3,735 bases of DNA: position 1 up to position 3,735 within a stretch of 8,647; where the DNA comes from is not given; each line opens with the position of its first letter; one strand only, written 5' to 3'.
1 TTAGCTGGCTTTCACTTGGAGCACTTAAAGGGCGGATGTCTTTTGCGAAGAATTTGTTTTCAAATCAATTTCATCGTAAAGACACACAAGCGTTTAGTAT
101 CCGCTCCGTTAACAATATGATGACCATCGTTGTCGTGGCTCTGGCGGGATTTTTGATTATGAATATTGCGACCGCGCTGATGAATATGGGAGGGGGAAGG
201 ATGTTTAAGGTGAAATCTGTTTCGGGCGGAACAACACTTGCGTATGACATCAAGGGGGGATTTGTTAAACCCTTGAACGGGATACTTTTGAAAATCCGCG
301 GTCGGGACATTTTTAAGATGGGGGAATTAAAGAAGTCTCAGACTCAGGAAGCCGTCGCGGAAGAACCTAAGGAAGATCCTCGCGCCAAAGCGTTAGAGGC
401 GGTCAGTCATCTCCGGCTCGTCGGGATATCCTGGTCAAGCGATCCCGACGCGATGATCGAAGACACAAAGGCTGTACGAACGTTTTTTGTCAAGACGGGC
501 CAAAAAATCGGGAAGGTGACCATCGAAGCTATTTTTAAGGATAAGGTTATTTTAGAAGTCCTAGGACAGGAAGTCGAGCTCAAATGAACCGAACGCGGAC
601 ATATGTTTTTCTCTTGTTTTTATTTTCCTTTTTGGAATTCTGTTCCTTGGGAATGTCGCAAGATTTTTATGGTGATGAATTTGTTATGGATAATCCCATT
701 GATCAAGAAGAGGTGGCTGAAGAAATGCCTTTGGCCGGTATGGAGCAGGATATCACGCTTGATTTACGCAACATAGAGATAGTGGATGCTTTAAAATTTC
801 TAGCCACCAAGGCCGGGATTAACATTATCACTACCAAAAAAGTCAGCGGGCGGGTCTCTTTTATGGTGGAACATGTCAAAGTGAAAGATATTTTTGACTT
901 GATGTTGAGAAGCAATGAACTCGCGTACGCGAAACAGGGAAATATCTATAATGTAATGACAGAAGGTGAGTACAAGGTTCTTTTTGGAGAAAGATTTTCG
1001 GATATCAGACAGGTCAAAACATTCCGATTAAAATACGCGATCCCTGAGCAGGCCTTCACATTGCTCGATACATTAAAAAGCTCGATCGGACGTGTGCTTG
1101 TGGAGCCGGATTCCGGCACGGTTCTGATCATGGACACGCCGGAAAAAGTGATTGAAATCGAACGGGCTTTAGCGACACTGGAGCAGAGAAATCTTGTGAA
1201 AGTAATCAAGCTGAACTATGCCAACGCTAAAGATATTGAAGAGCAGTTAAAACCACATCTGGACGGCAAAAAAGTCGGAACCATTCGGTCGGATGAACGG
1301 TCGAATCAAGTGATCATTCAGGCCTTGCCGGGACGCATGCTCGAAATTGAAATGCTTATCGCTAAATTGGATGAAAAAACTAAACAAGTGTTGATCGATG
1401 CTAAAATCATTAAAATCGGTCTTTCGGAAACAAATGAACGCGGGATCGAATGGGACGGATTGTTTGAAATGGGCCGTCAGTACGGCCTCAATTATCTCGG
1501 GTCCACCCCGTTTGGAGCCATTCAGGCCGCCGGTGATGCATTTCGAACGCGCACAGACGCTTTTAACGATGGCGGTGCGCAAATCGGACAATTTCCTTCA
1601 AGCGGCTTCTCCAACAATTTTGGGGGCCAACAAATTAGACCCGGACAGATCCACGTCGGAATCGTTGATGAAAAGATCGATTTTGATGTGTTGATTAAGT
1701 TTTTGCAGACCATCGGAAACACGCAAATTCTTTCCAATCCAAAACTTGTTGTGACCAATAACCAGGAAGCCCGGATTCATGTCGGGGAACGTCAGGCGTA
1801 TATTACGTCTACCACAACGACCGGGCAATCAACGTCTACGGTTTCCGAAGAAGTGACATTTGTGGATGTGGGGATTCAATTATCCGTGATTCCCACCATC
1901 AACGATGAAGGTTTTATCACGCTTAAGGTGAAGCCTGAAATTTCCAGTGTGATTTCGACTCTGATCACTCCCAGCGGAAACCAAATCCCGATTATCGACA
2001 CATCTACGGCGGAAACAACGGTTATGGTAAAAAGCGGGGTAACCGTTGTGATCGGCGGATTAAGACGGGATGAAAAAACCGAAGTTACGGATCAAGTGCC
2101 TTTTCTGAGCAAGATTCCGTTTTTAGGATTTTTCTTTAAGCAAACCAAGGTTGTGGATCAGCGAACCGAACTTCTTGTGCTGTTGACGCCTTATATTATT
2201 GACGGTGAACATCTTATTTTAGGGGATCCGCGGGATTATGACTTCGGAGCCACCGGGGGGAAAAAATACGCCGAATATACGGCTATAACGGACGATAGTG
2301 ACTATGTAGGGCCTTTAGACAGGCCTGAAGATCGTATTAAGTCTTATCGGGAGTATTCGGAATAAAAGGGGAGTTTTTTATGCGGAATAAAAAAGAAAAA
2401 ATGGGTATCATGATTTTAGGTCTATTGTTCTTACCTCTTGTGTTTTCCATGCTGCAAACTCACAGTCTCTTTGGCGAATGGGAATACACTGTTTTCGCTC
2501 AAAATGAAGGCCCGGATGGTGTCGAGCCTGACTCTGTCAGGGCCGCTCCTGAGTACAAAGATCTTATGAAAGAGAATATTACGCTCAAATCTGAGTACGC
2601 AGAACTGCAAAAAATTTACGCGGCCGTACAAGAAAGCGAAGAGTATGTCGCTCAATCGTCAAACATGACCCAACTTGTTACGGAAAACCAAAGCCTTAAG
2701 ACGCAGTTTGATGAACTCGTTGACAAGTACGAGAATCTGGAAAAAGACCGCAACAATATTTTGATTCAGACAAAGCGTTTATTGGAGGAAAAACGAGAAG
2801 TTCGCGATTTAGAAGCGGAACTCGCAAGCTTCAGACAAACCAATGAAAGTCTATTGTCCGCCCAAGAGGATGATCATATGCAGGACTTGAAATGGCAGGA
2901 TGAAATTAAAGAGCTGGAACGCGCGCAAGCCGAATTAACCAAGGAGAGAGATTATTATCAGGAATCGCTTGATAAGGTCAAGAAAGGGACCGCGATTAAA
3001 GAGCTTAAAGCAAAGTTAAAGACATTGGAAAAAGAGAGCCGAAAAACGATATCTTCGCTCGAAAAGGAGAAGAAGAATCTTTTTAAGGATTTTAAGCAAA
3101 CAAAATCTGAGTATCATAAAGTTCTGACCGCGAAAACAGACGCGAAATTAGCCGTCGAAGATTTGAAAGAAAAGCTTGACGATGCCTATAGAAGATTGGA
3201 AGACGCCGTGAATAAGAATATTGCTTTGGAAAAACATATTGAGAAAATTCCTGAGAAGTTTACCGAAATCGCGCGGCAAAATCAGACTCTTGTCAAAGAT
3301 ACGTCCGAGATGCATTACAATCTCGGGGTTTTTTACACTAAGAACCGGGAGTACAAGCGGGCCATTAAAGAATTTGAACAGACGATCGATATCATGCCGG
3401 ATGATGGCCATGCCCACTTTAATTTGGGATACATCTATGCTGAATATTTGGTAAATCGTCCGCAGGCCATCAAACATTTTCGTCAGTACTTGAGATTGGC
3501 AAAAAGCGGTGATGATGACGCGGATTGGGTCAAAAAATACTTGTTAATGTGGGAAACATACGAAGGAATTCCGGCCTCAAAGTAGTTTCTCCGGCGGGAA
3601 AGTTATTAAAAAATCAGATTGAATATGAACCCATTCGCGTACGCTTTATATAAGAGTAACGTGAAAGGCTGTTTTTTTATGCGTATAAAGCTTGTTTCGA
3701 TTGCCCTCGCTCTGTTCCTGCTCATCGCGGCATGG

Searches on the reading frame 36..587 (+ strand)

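Call 8: search_protein_families(library=pfam, proteins=[window:36-587:+], max_evalue=0.01)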
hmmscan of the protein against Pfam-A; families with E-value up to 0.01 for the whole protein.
window:36-587:+ (183 aa): 1 family
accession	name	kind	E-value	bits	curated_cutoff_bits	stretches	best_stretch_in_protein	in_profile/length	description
PF11356.14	T2SSC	-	0.00029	21.1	27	1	105-182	59-139/141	Type II secretion system protein C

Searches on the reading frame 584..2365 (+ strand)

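Call 8: search_protein_families(library=pfam, proteins=[window:584-2365:+], max_evalue=0.01)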
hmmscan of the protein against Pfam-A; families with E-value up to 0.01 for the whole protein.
window:584-2365:+ (593 aa): 4 families
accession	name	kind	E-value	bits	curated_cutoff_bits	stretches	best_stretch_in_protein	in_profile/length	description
PF00263.26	Secretin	-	3.1e-47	160.7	27.5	1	374-540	2-169/169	Bacterial type II and III secretion system protein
PF03958.22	Secretin_N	-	1.8e-22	79.8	28.2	2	205-267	1-68/69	Bacterial type II/III secretion system short domain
PF07660.19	STN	-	0.0016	18.7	28.4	1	80-124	2-49/52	Secretin and TonB N terminus short domain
PF21305.2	type_II_gspD_N0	-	0.0056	17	27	0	59-122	1-69/71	GspD-like, N0 domain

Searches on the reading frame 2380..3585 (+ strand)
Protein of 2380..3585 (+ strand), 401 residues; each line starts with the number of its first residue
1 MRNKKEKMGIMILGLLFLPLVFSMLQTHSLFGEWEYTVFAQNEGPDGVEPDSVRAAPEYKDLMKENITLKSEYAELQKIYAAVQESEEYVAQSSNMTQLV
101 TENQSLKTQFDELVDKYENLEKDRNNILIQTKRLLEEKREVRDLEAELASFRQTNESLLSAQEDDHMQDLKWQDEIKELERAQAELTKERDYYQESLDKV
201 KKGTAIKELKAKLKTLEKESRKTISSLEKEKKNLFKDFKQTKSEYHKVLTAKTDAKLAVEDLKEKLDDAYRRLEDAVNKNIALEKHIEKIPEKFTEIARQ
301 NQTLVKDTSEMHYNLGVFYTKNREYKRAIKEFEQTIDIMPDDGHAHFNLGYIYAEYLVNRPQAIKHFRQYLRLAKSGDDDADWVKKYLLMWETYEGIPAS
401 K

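Call 8: search_protein_families(library=pfam, proteins=[window:2380-3585:+], max_evalue=0.01)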
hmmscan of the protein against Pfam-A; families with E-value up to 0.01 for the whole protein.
window:2380-3585:+ (401 aa): 12 families
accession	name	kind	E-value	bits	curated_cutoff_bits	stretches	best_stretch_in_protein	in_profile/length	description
PF07719.23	TPR_2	-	9.1e-07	29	27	1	311-342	3-34/34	Tetratricopeptide repeat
PF00515.34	TPR_1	-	9.6e-07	28.8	27.8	1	310-342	2-34/34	Tetratricopeptide repeat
PF13424.12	TPR_12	-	1.1e-06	29.1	30.1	1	308-375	2-76/77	Tetratricopeptide repeat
PF13176.12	TPR_7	-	7.8e-06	26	27.9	0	313-344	3-34/36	Tetratricopeptide repeat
PF13414.12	TPR_11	-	1.3e-05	25.2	26.8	1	324-354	9-39/42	TPR repeat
PF13181.12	TPR_8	-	0.00014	22.2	25.7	0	310-341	2-33/34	Tetratricopeptide repeat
PF13431.12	TPR_17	-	0.0017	18.9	24.4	0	332-354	2-24/34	Tetratricopeptide repeat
PF17675.6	APG6_N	-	0.0021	18.9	45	0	176-248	11-79/132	Apg6 coiled-coil region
PF01576.24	Myosin_tail_1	-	0.0021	16.4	38.1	1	58-316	216-471/1081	Myosin tail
PF13432.12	TPR_16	-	0.0022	18.8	32.7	0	321-373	9-60/65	Tetratricopeptide repeat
PF07200.18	Mod_r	-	0.0041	17.6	30.1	1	133-247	20-141/146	Modifier of rudimentary (Mod(r)) protein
PF09789.14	CC149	-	0.006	16.4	30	1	62-198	35-173/316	Coiled-coil domain-containing protein 149-A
